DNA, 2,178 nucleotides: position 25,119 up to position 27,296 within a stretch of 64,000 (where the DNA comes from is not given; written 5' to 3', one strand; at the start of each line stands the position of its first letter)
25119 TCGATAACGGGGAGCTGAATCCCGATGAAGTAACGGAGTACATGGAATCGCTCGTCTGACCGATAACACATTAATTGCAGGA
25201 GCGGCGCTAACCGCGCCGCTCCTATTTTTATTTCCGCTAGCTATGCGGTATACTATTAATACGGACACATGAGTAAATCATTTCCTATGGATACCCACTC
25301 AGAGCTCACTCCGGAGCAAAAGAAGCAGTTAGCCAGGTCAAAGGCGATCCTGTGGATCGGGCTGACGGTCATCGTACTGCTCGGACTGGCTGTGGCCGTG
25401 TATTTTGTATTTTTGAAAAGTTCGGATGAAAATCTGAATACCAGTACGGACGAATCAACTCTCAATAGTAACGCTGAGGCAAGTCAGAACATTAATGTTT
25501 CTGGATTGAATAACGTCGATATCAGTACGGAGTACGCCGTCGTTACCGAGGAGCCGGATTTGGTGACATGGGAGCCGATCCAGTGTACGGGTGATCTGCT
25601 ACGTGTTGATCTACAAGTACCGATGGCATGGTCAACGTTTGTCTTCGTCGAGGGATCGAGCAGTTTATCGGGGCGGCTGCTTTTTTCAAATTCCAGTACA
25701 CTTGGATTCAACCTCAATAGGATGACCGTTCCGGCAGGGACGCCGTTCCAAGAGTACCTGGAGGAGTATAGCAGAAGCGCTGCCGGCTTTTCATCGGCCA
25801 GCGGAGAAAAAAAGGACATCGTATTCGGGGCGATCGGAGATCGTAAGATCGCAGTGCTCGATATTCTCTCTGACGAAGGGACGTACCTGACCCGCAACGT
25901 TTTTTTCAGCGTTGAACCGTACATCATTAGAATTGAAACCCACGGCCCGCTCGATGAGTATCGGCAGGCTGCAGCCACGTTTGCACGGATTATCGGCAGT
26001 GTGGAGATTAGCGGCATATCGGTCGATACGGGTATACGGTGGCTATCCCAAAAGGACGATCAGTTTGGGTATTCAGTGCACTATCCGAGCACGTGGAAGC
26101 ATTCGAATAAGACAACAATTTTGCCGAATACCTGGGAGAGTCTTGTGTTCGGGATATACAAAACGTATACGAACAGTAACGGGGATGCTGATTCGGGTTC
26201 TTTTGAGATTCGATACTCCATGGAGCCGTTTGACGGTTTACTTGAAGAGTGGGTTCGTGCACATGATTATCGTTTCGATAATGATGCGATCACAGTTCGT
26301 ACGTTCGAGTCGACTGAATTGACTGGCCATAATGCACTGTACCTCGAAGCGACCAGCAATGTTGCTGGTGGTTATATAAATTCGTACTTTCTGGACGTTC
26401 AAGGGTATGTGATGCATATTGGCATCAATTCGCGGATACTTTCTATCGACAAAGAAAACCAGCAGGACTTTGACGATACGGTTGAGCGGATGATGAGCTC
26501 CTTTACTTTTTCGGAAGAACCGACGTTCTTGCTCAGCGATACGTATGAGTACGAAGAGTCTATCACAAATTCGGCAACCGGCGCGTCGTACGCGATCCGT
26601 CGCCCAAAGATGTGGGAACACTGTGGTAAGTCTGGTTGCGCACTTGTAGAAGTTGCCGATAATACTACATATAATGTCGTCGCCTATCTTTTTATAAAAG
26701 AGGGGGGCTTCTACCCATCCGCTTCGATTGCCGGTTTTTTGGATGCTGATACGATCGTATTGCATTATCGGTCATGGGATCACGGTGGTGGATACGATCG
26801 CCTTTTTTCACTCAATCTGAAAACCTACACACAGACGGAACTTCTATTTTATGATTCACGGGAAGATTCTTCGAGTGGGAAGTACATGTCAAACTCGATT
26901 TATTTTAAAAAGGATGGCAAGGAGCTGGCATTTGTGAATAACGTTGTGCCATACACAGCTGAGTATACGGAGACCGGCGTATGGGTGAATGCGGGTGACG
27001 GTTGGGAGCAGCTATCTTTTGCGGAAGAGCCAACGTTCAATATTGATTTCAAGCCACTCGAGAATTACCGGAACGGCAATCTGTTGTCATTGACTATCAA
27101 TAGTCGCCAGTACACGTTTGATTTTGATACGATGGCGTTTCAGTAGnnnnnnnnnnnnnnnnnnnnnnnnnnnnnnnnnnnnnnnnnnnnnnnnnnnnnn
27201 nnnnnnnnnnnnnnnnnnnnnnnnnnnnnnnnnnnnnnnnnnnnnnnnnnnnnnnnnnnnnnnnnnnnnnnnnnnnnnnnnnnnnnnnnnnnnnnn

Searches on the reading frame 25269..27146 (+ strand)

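Call 8: search_protein_families(library=pfam, proteins=[window:25269-27146:+], max_evalue=0.01)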
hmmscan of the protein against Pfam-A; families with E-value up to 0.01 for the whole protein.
window:25269-27146:+ (625 aa): 0 families

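Call 33: search_protein_families(library=ncbifam, proteins=[window:25269-27146:+], max_evalue=0.001)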
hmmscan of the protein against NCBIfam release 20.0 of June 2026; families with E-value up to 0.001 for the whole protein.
window:25269-27146:+ (625 aa): 1 family
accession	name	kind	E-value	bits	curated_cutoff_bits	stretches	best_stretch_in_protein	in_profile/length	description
NF004285.1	PRK05696.1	equivalog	0.00094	19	179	0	10-72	4-65/171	flagellar basal body-associated protein FliL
